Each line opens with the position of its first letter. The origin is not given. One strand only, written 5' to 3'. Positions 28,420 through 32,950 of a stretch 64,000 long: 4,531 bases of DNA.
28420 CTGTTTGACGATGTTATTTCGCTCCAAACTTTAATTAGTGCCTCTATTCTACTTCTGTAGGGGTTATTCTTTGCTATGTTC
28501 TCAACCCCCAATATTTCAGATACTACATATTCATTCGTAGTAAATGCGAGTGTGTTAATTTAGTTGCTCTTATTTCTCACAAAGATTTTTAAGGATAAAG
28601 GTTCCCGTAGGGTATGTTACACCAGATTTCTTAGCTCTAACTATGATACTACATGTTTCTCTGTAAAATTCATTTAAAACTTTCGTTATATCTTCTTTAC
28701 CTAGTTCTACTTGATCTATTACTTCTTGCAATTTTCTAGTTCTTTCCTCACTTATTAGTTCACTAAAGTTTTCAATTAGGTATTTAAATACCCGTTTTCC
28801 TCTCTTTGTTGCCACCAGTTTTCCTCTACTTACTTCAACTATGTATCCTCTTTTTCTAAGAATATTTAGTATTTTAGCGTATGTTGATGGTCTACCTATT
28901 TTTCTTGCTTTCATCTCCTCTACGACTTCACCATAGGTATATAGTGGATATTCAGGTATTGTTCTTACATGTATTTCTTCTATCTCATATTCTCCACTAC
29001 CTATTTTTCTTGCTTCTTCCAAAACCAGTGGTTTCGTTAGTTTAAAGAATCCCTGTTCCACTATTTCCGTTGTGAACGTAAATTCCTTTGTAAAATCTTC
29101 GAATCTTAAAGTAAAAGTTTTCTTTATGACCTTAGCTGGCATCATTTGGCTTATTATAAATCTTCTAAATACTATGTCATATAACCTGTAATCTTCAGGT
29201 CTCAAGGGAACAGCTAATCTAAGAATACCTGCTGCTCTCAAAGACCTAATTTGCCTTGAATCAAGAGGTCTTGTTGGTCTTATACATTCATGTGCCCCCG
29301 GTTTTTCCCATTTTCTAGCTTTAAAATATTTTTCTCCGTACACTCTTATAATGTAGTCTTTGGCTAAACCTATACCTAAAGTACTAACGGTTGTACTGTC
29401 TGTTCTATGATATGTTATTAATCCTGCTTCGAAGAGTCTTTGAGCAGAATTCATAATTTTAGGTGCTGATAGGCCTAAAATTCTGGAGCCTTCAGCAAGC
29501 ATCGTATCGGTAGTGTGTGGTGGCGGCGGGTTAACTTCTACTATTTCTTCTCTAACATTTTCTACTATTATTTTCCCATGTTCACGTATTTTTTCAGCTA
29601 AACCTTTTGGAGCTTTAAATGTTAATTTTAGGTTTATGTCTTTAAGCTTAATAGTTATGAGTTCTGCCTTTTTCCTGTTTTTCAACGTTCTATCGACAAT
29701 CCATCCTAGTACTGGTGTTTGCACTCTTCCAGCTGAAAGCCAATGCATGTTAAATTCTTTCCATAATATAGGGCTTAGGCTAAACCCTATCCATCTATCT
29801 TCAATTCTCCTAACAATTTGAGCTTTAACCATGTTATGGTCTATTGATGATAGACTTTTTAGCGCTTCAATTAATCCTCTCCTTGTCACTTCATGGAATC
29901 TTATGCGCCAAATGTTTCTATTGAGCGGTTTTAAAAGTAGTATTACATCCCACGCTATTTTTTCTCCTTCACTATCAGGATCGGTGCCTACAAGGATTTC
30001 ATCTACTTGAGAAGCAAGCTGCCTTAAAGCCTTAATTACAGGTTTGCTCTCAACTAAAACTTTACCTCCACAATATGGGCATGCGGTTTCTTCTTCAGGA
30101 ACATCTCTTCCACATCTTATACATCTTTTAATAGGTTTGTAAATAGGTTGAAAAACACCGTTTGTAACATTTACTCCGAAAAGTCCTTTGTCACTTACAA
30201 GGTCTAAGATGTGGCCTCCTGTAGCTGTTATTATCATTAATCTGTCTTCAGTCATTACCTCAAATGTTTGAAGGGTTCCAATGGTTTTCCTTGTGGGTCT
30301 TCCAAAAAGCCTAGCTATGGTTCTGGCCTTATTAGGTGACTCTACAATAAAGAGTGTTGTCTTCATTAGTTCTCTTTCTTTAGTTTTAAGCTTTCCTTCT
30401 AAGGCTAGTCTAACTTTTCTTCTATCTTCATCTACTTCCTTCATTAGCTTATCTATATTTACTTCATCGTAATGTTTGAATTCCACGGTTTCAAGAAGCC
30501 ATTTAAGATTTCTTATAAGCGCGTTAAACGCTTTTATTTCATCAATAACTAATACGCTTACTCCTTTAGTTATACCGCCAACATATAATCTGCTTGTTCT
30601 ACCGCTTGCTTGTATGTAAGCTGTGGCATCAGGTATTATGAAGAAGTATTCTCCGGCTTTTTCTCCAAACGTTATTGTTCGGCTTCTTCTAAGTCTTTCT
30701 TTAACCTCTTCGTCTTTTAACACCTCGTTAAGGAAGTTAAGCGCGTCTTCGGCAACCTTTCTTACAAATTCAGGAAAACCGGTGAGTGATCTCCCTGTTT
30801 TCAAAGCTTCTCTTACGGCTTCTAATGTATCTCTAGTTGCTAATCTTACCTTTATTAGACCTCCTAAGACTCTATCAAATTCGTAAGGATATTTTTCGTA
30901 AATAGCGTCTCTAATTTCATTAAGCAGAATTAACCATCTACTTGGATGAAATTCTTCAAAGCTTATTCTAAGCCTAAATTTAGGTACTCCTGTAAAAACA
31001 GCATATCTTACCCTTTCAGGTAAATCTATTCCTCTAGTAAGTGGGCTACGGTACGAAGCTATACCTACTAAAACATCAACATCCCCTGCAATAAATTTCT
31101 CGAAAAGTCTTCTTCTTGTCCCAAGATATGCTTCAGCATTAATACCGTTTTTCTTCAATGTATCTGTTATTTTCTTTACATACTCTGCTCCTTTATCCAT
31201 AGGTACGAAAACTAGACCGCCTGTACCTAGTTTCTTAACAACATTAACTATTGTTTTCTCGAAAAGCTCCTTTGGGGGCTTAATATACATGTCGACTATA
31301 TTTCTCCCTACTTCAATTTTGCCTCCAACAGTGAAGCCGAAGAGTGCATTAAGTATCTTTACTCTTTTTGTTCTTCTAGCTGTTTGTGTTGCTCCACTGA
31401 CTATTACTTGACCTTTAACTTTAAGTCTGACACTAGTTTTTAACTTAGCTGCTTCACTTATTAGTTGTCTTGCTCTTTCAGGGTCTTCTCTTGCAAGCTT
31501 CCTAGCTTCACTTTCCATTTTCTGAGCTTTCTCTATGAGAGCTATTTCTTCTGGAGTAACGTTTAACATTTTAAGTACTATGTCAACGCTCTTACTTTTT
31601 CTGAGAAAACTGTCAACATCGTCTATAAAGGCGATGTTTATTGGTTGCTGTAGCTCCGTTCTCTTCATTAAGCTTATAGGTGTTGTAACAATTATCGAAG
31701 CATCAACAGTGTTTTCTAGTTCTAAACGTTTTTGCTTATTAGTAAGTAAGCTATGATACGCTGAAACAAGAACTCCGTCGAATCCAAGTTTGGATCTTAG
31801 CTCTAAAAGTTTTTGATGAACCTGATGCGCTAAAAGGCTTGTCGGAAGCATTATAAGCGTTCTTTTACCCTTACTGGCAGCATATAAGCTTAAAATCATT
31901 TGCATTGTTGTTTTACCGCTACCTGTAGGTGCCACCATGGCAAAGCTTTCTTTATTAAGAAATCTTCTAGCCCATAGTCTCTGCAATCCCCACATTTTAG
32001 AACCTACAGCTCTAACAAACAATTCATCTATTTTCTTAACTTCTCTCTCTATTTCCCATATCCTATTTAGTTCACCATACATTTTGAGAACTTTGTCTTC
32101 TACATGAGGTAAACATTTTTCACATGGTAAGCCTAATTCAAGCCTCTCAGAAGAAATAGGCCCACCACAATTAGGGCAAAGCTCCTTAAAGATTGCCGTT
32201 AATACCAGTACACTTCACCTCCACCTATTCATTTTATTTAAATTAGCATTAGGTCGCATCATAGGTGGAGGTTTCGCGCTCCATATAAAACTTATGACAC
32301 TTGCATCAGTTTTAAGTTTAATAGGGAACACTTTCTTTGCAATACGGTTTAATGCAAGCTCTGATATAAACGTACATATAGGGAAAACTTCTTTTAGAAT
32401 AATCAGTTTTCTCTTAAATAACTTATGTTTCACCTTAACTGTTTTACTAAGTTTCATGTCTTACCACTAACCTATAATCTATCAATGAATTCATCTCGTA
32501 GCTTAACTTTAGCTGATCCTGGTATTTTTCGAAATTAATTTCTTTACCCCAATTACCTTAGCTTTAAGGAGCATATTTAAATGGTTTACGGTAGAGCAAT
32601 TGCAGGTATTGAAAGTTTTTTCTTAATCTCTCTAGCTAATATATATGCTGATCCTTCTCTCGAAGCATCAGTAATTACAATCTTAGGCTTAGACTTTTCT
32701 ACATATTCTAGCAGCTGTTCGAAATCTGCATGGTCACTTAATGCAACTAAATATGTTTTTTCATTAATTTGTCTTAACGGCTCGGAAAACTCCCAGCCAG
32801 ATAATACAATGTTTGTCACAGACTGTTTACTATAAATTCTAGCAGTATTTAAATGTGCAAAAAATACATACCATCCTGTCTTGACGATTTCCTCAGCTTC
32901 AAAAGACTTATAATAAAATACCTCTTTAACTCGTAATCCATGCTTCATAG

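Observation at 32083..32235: Reverse gyrase zinc finger lies upstream of the first usable ATG, behind an in-frame TGA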

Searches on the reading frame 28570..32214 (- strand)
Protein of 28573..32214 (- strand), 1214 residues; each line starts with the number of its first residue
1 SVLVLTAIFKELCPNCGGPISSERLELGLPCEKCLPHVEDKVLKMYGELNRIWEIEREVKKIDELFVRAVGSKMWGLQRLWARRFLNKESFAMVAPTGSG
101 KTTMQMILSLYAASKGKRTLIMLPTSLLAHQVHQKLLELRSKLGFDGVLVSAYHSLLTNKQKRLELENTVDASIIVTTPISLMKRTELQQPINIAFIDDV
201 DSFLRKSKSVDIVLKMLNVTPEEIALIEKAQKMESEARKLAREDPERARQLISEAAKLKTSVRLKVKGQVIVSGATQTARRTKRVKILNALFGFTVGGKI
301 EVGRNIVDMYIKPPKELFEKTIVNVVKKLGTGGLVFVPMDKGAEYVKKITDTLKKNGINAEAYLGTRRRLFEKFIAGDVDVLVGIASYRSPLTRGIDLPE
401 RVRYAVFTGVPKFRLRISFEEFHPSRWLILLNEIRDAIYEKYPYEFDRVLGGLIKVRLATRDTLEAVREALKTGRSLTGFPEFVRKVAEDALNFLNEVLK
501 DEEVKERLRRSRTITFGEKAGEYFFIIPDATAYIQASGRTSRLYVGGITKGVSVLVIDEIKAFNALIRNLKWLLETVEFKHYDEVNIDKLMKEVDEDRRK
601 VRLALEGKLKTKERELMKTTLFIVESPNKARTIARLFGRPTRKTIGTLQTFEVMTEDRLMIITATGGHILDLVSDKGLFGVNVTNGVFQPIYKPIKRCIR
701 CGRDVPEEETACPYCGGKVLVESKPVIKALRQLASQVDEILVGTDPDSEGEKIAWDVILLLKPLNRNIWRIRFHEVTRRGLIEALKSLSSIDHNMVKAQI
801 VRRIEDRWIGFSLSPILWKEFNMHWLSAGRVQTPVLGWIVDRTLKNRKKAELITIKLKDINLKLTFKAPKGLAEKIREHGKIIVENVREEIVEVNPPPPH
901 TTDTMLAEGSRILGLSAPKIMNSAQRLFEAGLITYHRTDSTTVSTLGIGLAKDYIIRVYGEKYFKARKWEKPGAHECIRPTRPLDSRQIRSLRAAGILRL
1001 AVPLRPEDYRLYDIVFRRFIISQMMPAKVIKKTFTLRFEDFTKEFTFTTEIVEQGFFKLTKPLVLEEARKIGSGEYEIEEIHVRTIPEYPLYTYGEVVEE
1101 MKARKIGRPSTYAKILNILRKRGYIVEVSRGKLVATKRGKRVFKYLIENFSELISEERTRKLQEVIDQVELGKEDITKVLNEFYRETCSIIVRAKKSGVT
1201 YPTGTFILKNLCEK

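Call 11: find_encoding_contigs(protein=window:28570-32082:-, flank=3000, max_places=6)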
Protein window:28570-32082:- (1170 aa): no gene with exactly this product is on record in the collection.

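Call 21: search_protein_families(library=pfam, proteins=[window:28573-32214:-], max_evalue=0.01)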
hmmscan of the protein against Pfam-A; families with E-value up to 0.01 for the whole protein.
window:28573-32214:- (1214 aa): 10 families
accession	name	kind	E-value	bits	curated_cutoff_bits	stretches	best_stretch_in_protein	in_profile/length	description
PF01131.25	Topoisom_bac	-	1.9e-78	264.7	35.1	1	791-1180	2-410/411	DNA topoisomerase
PF01751.28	Toprim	-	1.1e-18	67.6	23.1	1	620-775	1-95/96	Toprim domain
PF17915.7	zf_Rg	-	3.4e-17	62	25.5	1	6-41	3-38/49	Reverse gyrase zinc finger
PF00270.35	DEAD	-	2.2e-16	60.5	26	1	78-218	4-146/167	DEAD/DEAH box helicase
PF04851.21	ResIII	-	6.9e-07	29.8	22.5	1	79-186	14-114/164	Type III restriction enzyme, res subunit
PF00271.37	Helicase_C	-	0.00012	22.8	23.5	0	327-408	12-90/110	Helicase conserved C-terminal domain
PF22527.2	DEXQc_Suv3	-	0.00065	19.7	27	1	84-233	9-135/154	DEXQ-box helicase domain of Suv3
PF12773.13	DZR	-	0.00075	20.1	27.3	1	696-716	25-45/45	Double zinc ribbon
PF13240.11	Zn_Ribbon_1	-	0.0029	17.8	25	1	698-717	2-21/23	zinc-ribbon domain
PF07517.20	SecA_DEAD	-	0.0049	16.6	24.6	0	62-237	66-241/290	SecA DEAD-like domain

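Call 70: search_solved_structures(query=window:28573-32208:-, max_evalue=1e-20)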
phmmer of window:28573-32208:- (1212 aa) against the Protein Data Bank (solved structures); distinct sequences matched with E-value up to 1e-20: 21.
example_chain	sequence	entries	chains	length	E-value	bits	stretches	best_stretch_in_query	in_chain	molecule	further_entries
1gl9_B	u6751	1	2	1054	9.2e-209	698.9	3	488-1188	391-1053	REVERSE GYRASE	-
1gku_B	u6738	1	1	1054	3.9e-207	693.5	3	488-1188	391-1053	REVERSE GYRASE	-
4ddt_A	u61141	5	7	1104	8.2e-187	626.2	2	500-1189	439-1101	Reverse gyrase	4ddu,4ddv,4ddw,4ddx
7fse_A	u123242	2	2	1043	1.6e-186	625.3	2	523-1189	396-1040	Reverse gyrase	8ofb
7fsf_A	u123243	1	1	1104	2.8e-186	624.5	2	500-1189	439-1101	Reverse gyrase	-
2gai_A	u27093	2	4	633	8.8e-62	212.2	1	721-1202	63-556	DNA topoisomerase I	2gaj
1ecl_A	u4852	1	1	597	1.8e-49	171.4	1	717-1194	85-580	ESCHERICHIA COLI TOPOISOMERASE I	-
1cy0_A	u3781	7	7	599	1.8e-49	171.4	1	717-1194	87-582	DNA TOPOISOMERASE I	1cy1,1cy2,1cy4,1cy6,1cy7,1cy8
1mw8_X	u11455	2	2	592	3.8e-49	170.3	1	717-1194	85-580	DNA Topoisomerase I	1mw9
9gda_F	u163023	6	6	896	6.7e-49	169.5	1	717-1194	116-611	DNA topoisomerase 1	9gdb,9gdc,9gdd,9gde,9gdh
4rul_A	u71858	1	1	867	9.5e-49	169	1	717-1194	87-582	DNA topoisomerase 1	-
3pwt_A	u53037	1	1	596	1e-48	168.9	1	717-1194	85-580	DNA topoisomerase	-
3px7_A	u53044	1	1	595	1e-48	168.9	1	717-1194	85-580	DNA topoisomerase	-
3oiy_A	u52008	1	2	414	2.1e-46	161.3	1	58-410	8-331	reverse gyrase helicase domain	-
3p4y_A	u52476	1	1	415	2.2e-46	161.2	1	57-410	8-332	reverse gyrase helicase domain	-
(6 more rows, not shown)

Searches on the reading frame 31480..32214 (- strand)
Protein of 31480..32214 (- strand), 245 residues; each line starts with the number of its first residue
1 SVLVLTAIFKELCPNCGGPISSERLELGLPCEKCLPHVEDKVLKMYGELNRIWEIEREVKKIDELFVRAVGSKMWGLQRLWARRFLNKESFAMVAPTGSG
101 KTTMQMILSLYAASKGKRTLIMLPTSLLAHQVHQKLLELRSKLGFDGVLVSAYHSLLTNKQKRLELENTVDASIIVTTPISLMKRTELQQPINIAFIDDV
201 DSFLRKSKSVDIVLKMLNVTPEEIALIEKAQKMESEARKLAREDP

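Call 5: find_related_loci(query=window:31480-32214:-, collection=genome_contigs, flank=3000)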
Query window:31480-32214:- (245 aa) in genome_contigs; peptide patterns used: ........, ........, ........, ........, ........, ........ (x = any residue, [..] = any of these).
119 stretches matched a pattern; 8 encode a relative of the query (tblastn E <= 1e-3); 8 distinct loci.
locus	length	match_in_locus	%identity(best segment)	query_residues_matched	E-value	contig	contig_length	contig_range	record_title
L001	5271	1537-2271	83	1-245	5e-145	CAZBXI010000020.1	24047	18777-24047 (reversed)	MAG TPA_asm: uncultured Desulfurococcales archaeon isolate binchicken_co6_532 genome assembly, contig: NODE_1887_length_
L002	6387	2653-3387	81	1-245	3e-141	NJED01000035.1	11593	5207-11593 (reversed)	MAG: Desulfurococcales archaeon ex4484_217_1 ex4484_217_scaffold_17705_length_11593count_10616, whole genome shotgun seq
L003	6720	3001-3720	73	7-245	1e-118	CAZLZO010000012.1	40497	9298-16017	MAG TPA_asm: uncultured Desulfurococcales archaeon isolate binchicken_co184_170 genome assembly, contig: NODE_1248_lengt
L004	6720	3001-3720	73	7-245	4e-118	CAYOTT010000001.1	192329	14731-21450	MAG TPA_asm: uncultured Desulfurococcales archaeon isolate binchicken_co6_547 genome assembly, contig: NODE_10_length_19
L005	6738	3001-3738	70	1-245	9e-115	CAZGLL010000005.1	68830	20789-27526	MAG TPA_asm: uncultured Desulfurococcales archaeon isolate binchicken_co184_340 genome assembly, contig: NODE_388_length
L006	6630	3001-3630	55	9-219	3e-71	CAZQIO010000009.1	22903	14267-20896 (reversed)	MAG TPA_asm: uncultured Candidatus Saccharibacteria bacterium isolate binchicken_co71_171 genome assembly, contig: NODE_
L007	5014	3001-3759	41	3-243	6e-51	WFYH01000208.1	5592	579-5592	MAG: Aquificaceae bacterium isolate S141_87_esom k151_62860, whole genome shotgun sequence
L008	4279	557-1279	38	7-224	7e-46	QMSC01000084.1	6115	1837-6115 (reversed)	MAG: Thermoprotei archaeon isolate B14_G17 B14_Guay17_scaffold_05615, whole genome shotgun sequence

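Call 6: find_homologous_proteins(query=window:31480-32214:-)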
Query window:31480-32214:- (245 aa): 6 proteins with E <= 0.001 among 2641 candidates.
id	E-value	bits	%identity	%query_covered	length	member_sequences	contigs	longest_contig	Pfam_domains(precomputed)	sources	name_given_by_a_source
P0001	1.1e-132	458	83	99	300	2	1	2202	PF00270.36,PF17915.8,PF04851.22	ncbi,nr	ncbi:MAG TPA: DEAD/DEAH box helicase, partial [Acidilobales archaeon]|nr:DEAD/DEAH box helicase [Aci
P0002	8.6e-86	305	59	99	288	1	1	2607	PF00270.36,PF17915.8,PF04851.22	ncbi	ncbi:MAG: DEAD/DEAH box helicase, partial [Thermoprotei archaeon]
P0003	1.6e-66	242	52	92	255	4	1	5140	PF00270.36,PF17915.8,PF04851.22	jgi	jgi:reverse gyrase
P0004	4.9e-49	185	59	60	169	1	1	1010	PF00270.36,PF17915.8,PF04851.22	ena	-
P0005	1.6e-37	147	58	54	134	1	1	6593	PF00270.36,PF17915.8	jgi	-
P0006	1.1e-31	128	35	91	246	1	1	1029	PF00270.36,PF17915.8,PF04851.22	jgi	jgi:reverse gyrase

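Call 31: find_related_loci(query=window:31480-32214:-, collection=metagenome_contigs, flank=2000)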
Query window:31480-32214:- (245 aa) in metagenome_contigs; peptide patterns used: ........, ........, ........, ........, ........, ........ (x = any residue, [..] = any of these).
150 stretches matched a pattern; 12 encode a relative of the query (tblastn E <= 1e-3); 12 distinct loci.
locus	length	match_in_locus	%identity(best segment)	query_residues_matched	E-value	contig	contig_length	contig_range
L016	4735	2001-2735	98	1-245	1e-164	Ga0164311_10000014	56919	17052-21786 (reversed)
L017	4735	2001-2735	98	1-245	1e-162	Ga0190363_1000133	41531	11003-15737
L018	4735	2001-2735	83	1-245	1e-144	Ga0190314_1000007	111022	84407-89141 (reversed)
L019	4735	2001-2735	83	1-245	1e-144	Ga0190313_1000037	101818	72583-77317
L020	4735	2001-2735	82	1-245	4e-144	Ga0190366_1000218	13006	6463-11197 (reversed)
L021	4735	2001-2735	83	1-245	3e-144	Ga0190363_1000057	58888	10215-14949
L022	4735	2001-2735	81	1-245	4e-141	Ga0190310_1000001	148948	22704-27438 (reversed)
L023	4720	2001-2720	73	7-245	6e-118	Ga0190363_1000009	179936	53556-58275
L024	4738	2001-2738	70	1-245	1e-114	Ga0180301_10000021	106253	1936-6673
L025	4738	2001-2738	69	1-245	4e-111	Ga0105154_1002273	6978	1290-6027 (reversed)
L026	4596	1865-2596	59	2-245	7e-97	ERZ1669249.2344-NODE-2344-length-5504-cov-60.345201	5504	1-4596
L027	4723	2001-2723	38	7-224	1e-45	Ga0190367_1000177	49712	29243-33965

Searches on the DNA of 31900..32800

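Call 15: search_rna_families(source=window, start=31900, end=32800, threshold=evalue, max_evalue=5)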
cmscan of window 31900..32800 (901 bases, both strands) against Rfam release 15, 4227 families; matches with E-value up to 5: 0.
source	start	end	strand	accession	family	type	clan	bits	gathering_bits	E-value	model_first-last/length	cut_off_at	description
